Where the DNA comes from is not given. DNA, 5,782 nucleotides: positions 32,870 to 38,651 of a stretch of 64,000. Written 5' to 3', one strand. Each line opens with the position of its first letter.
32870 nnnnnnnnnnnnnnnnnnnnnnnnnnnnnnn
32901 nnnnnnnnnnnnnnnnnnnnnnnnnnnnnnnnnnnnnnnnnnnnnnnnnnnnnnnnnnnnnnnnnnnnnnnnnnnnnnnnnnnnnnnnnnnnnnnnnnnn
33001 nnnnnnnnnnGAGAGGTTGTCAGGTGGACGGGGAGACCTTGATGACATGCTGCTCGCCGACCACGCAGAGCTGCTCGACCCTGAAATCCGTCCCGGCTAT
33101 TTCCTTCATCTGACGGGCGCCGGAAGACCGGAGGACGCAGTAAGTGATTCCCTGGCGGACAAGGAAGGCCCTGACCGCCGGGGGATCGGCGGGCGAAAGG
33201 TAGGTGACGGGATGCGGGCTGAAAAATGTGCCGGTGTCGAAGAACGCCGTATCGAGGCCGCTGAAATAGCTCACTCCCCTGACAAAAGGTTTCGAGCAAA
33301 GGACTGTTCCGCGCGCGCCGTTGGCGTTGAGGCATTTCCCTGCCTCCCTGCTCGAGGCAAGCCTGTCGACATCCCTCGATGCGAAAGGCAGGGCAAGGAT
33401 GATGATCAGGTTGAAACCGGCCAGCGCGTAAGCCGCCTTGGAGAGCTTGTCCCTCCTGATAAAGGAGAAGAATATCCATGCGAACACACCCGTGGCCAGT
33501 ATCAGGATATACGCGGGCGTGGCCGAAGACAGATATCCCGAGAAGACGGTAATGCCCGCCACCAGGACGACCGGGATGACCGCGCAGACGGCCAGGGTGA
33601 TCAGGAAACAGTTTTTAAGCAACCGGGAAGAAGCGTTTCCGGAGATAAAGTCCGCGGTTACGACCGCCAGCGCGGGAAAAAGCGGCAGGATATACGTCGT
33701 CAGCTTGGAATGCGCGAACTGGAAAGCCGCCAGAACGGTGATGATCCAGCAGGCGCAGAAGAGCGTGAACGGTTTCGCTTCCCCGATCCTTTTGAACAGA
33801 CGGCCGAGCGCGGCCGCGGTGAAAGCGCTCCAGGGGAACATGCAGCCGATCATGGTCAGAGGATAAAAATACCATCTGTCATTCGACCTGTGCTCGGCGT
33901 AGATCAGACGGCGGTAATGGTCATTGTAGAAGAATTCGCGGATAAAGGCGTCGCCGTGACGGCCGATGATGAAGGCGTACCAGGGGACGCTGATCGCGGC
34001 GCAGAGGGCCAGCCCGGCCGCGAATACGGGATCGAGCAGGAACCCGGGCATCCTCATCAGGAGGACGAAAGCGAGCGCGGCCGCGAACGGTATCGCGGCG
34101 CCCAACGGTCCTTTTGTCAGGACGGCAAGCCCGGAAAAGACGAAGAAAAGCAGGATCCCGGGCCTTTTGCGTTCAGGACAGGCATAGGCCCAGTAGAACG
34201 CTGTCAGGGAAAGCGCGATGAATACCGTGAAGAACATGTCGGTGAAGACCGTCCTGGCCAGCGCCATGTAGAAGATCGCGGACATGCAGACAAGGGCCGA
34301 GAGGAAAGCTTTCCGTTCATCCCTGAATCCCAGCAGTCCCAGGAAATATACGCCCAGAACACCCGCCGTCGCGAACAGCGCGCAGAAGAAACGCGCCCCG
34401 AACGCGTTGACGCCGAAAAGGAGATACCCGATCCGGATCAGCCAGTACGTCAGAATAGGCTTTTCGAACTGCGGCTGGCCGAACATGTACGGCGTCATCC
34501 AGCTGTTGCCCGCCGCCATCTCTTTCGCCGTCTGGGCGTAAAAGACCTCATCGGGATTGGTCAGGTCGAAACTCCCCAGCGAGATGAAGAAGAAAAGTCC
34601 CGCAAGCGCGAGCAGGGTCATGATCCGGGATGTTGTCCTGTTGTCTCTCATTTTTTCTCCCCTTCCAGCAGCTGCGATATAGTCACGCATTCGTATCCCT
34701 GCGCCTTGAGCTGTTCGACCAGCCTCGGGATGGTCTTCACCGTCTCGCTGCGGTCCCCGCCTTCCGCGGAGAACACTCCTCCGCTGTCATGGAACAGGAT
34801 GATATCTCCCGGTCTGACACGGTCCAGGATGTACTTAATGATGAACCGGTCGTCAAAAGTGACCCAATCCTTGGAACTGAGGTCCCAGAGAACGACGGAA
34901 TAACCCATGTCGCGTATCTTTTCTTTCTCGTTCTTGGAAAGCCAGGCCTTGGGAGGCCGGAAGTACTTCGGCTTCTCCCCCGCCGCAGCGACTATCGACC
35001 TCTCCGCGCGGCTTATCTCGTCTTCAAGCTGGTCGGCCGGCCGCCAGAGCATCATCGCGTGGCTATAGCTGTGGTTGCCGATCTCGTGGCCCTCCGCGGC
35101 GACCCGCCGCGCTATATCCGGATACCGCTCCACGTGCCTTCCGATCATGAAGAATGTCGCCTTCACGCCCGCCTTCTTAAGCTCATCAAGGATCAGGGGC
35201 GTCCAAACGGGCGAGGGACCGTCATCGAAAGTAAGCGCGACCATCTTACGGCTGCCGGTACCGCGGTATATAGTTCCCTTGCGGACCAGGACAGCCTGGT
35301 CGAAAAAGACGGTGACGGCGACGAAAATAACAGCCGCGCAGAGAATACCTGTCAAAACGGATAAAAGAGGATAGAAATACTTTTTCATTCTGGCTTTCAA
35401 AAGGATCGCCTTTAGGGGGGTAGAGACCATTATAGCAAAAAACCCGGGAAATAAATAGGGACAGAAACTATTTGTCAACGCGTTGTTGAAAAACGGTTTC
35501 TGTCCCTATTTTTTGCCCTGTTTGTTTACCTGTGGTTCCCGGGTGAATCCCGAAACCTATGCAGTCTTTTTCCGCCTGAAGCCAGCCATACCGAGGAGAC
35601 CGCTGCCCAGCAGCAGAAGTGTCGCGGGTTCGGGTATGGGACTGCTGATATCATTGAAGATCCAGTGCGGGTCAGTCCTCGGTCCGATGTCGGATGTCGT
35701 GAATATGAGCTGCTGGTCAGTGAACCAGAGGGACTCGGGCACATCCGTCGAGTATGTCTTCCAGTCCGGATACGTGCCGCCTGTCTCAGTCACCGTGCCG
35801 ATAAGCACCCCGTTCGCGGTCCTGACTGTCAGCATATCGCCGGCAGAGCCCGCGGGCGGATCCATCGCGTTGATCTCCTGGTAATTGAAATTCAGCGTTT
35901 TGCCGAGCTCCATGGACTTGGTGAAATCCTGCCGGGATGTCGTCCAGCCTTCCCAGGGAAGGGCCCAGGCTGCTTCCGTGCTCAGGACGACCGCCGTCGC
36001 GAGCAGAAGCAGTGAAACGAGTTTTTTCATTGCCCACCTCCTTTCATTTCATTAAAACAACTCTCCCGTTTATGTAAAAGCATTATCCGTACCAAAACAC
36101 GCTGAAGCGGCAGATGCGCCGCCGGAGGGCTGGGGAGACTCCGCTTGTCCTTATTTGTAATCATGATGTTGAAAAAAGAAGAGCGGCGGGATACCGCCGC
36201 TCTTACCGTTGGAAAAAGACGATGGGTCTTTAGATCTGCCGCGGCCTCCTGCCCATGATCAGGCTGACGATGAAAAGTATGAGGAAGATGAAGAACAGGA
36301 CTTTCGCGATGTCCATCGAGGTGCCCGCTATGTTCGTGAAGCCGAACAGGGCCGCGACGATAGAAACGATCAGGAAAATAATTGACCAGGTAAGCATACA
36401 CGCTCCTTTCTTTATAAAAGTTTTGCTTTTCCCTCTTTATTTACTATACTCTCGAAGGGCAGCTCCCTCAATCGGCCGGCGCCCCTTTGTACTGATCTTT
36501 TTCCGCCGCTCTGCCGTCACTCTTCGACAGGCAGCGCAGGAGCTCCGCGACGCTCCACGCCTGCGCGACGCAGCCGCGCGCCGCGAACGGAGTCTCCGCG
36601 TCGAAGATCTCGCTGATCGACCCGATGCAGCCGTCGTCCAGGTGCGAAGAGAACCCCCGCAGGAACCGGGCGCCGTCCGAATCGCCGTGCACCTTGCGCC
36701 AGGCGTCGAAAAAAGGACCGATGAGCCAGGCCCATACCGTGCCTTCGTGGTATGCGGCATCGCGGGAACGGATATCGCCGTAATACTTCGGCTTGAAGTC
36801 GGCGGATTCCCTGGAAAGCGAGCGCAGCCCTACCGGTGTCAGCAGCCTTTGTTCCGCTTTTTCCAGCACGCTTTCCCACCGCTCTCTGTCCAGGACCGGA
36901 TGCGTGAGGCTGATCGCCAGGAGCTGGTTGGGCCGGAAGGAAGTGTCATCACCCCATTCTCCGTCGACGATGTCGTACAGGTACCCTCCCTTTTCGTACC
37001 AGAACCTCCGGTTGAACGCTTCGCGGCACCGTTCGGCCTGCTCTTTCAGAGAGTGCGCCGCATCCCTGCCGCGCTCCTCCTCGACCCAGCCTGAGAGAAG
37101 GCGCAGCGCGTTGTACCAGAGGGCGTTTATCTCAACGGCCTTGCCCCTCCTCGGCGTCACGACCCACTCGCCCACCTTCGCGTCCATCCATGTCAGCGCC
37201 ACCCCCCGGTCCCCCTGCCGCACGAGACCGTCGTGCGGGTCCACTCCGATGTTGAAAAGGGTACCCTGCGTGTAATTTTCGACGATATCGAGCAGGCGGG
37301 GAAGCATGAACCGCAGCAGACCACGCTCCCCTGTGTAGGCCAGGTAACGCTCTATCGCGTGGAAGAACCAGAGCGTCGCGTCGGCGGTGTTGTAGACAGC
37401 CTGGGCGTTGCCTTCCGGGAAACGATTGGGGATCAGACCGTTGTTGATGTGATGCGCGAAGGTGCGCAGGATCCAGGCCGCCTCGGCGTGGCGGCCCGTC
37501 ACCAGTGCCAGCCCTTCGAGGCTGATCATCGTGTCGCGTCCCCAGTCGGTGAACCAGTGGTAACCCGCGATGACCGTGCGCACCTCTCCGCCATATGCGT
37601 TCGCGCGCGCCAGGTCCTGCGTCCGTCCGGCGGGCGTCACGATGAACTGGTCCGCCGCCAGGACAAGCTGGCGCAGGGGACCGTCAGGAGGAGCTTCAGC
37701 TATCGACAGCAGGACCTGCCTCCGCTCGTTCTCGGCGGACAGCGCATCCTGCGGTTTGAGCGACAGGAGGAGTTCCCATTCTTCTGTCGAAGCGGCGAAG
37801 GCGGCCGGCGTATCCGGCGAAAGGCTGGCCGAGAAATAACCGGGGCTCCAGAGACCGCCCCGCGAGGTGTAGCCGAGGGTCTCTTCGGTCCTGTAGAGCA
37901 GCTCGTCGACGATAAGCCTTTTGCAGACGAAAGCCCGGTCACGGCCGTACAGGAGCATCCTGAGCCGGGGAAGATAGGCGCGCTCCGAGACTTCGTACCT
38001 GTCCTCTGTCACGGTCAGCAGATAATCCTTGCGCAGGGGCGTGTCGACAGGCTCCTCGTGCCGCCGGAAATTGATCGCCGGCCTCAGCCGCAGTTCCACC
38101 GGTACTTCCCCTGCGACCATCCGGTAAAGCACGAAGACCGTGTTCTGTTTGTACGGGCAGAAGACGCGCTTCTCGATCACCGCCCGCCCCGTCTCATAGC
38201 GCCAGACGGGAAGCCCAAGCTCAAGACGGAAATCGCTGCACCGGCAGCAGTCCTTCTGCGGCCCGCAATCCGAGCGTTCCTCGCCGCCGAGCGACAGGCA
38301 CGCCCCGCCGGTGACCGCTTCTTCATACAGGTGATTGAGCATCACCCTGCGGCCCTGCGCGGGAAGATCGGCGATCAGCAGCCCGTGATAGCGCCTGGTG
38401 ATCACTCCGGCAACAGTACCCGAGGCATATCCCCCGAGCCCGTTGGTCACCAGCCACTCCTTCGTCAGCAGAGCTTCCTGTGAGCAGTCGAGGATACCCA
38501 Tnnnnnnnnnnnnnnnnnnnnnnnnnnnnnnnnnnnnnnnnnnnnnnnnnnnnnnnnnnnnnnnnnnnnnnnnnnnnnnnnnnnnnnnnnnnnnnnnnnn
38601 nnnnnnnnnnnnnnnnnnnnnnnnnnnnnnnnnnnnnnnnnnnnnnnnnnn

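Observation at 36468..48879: NHEJ (LigD, Ku) embedded in a co-directional stress or dormancy island with trehalose and glycogen genes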

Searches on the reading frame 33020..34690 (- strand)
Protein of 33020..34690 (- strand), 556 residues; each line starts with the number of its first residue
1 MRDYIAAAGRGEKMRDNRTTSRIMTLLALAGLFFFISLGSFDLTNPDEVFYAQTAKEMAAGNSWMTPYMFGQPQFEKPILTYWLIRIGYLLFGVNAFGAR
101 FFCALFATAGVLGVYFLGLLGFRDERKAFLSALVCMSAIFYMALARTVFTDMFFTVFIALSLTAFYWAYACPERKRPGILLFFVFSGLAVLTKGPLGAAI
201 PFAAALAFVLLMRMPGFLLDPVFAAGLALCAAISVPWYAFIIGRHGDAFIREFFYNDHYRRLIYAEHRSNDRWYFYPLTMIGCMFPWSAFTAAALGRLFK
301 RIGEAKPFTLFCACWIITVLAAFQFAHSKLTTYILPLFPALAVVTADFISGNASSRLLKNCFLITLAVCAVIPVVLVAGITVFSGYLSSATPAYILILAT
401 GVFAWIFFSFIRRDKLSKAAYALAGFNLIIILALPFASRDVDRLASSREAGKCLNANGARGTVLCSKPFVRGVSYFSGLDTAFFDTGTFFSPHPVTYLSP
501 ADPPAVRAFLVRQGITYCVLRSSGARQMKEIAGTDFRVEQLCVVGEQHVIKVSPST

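Call 6: search_protein_families(library=pfam, proteins=[window:33020-34690:-], max_evalue=0.01)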
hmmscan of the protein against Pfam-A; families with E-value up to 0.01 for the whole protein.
window:33020-34690:- (556 aa): 2 families
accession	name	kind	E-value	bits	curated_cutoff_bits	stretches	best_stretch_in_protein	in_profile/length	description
PF02366.24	PMT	-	1.7e-15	57.7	22.7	1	22-240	4-233/245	Dolichyl-phosphate-mannose-protein mannosyltransferase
PF13231.12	PMT_2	-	8.3e-14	52.5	26.1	1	77-238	2-158/160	Dolichyl-phosphate-mannose-protein mannosyltransferase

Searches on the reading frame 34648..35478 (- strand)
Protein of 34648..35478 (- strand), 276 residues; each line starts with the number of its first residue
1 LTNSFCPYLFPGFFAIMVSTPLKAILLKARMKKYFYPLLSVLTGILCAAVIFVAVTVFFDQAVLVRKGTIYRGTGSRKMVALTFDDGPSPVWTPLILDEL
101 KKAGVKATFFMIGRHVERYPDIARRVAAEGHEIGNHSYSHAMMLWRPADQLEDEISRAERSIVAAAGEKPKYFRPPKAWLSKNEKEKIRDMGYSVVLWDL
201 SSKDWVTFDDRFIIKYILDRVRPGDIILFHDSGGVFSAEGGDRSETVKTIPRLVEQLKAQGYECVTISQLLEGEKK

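Call 6: search_protein_families(library=pfam, proteins=[window:34648-35478:-], max_evalue=0.01)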
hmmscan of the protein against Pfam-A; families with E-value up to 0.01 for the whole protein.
window:34648-35478:- (276 aa): 2 families
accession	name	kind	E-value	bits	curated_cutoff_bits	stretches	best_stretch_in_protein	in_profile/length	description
PF01522.26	Polysacc_deac_1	-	4.8e-38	130.4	23.1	1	73-196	2-124/124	Polysaccharide deacetylase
PF03065.20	Glyco_hydro_57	-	0.0016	18.3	21.2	0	131-199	103-172/291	Glycosyl hydrolase family 57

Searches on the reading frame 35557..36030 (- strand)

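Call 6: search_protein_families(library=pfam, proteins=[window:35557-36030:-], max_evalue=0.01)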
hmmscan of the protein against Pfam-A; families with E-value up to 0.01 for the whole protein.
window:35557-36030:- (157 aa): 2 families
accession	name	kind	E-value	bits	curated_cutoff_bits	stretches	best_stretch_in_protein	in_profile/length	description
PF07589.16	PEP-CTERM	-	2.1e-07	31.2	20.7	1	131-154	1-24/24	PEP-CTERM motif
PF18205.6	VPDSG-CTERM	-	0.0056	16.9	25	1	136-155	7-26/26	VPDSG-CTERM motif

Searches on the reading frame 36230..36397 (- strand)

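Call 53: search_protein_families(library=pfam, proteins=[window:36230-36397:-], max_evalue=0.001)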
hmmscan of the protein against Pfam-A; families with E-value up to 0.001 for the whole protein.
window:36230-36397:- (55 aa): 1 family
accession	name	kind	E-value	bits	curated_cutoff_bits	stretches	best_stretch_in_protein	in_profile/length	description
PF07043.18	DUF1328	-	8.9e-17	61.6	27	1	6-44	1-39/39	Protein of unknown function (DUF1328)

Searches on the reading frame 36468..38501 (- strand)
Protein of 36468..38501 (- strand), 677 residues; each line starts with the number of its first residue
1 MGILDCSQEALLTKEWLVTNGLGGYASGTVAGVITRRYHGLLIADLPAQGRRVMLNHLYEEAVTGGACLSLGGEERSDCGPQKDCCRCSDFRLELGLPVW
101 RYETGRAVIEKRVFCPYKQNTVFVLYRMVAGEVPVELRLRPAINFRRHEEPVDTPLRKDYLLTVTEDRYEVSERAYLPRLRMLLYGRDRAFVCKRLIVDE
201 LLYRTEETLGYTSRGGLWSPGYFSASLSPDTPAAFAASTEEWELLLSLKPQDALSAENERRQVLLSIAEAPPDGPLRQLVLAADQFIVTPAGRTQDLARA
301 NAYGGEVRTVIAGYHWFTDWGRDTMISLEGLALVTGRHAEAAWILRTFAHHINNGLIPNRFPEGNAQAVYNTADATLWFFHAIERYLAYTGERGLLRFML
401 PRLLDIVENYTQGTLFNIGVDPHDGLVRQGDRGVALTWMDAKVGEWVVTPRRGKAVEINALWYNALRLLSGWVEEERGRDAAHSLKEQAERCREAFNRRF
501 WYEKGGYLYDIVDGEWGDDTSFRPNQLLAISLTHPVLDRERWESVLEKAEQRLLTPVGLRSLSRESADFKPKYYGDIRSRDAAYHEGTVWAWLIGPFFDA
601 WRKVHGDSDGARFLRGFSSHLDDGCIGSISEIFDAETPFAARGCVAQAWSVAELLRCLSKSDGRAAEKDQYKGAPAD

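Call 3: search_protein_families(library=pfam, proteins=[window:36468-38501:-])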
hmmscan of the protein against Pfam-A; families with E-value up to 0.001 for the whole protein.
window:36468-38501:- (677 aa): 3 families
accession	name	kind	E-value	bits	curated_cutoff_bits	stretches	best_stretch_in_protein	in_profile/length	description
PF06202.20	GDE_C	-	1e-123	413.4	21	1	283-656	3-367/367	Amylo-alpha-1,6-glucosidase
PF12439.13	GDE_N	-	8.5e-52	176.2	27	1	14-230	1-215/219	Glycogen debranching enzyme N terminal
PF22422.2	MGH1-like_GH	-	1.4e-07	31.8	27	1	430-636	148-343/356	Mannosylglycerate hydrolase MGH1-like glycoside hydrolase domain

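Call 4: search_protein_families(library=ncbifam, proteins=[window:36468-38501:-])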
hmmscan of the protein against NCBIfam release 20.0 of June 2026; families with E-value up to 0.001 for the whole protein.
window:36468-38501:- (677 aa): 2 families
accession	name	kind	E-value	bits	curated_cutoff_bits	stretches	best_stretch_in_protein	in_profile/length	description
TIGR01561.1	gde_arch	hypoth_equivalog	2.5e-116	389.8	364.15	1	15-597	1-564/569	putative glycogen debranching enzyme, archaeal type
TIGR01531.1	glyc_debranch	equivalog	2.9e-30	104.3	1399.55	2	317-402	1021-1104/1443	glycogen debranching enzyme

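Call 80: search_protein_families(library=padloc, proteins=[window:36468-38501:-], max_evalue=0.001)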
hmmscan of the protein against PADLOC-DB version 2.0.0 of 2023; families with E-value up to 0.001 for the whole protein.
window:36468-38501:- (677 aa): 0 families
